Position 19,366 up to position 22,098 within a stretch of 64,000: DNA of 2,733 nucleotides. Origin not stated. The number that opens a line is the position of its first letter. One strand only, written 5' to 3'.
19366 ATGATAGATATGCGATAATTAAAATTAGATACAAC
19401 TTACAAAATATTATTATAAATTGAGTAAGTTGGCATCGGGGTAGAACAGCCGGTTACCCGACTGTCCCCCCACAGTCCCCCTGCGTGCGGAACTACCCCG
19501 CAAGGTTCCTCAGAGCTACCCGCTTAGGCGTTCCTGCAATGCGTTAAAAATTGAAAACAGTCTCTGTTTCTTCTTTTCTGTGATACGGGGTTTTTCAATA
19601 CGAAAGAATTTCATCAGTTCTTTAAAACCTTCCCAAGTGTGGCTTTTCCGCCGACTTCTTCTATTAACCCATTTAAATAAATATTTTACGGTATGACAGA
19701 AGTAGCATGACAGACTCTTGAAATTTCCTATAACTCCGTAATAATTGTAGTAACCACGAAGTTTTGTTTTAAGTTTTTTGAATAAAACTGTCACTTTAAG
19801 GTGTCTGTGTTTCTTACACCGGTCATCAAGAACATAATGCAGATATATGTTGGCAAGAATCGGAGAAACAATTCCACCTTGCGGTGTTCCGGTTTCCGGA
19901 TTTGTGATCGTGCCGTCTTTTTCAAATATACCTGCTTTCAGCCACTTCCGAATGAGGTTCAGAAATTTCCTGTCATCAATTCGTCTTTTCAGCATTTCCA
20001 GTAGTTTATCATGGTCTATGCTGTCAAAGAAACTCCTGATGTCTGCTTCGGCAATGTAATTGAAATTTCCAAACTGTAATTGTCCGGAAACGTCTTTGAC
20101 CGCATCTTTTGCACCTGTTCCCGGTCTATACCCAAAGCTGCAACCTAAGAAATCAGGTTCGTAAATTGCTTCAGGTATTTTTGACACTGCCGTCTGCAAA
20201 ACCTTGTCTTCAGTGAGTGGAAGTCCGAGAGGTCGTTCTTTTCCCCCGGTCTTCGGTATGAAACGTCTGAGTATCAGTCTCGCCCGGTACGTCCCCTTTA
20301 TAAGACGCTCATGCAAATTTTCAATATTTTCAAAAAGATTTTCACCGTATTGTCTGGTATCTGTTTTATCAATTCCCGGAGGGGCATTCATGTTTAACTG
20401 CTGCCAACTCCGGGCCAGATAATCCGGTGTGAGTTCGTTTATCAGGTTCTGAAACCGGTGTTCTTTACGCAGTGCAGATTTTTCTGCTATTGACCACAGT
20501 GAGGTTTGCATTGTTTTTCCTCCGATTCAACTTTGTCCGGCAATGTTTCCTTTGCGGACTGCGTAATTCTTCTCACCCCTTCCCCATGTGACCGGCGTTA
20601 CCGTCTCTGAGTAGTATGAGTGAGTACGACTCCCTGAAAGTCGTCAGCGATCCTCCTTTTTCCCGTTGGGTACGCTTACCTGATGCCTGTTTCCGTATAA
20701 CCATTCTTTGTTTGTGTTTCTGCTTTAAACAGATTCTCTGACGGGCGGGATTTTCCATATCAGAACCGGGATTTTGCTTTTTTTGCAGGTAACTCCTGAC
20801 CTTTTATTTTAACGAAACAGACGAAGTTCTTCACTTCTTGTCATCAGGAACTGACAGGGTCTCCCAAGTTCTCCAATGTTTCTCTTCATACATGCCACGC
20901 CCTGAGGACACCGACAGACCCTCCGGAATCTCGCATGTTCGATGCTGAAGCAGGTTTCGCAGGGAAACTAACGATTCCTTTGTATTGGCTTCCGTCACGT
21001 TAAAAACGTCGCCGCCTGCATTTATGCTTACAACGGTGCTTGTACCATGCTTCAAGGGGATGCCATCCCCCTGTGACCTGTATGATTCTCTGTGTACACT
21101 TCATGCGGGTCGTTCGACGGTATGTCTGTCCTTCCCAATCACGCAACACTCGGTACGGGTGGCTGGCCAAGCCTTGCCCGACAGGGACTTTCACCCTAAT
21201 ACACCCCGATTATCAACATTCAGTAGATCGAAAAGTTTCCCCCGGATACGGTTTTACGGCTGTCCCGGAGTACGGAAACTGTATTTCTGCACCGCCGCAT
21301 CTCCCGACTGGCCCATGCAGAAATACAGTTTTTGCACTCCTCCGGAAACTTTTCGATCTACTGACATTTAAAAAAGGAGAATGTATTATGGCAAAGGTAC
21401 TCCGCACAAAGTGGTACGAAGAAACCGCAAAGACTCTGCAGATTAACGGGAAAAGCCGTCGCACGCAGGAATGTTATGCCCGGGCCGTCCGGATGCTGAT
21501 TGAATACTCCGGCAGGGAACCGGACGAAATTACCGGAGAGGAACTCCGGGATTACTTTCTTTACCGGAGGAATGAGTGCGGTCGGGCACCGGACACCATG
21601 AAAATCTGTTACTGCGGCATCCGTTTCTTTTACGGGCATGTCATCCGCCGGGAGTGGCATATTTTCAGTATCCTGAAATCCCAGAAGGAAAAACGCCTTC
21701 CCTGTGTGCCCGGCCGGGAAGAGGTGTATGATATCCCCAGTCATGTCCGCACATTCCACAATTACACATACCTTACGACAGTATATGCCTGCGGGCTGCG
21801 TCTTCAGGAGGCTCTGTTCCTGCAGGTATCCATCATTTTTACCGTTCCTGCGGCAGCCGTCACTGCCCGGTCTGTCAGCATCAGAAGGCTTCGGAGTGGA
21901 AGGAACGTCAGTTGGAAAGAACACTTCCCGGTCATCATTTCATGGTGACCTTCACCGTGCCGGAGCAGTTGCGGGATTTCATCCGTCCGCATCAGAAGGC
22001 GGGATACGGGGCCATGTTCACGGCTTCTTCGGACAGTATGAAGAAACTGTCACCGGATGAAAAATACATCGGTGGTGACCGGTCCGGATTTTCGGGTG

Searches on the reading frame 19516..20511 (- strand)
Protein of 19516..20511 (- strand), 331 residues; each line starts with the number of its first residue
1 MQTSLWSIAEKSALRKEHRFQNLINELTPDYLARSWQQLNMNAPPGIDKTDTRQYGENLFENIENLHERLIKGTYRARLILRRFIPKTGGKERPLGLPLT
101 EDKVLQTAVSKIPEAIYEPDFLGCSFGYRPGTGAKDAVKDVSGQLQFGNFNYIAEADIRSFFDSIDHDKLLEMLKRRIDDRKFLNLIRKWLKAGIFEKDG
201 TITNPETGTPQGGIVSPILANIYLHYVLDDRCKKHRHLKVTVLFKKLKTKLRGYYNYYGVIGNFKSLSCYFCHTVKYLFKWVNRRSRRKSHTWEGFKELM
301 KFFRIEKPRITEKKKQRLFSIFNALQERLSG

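Call 39: search_protein_families(library=pfam, proteins=[window:19516-20511:-])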
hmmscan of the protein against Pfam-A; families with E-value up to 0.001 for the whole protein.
window:19516-20511:- (331 aa): 2 families
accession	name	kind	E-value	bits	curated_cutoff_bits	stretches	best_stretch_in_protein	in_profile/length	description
PF00078.32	RVT_1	-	2e-21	77.1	29.6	1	85-234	1-144/205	Reverse transcriptase (RNA-dependent DNA polymerase)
PF08388.16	GIIM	-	1.7e-05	25.2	23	1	233-294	14-75/80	Group II intron, maturase-specific domain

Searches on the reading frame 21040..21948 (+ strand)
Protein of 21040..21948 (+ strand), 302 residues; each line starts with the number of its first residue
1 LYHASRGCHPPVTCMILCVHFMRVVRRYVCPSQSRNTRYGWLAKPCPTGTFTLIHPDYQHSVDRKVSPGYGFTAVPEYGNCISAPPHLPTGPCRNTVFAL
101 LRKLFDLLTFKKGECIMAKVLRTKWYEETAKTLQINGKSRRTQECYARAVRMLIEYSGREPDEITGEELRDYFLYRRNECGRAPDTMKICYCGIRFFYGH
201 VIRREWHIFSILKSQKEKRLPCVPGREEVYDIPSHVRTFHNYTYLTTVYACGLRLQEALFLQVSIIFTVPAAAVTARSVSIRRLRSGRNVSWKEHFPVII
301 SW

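Call 39: search_protein_families(library=pfam, proteins=[window:21040-21948:+])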
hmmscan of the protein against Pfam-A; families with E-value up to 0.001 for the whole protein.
window:21040-21948:+ (302 aa): 1 family
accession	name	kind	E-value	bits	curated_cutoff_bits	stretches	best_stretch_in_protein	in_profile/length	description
PF13495.12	Phage_int_SAM_4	-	1.7e-17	64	27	1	125-207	1-84/85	Phage integrase, N-terminal SAM-like domain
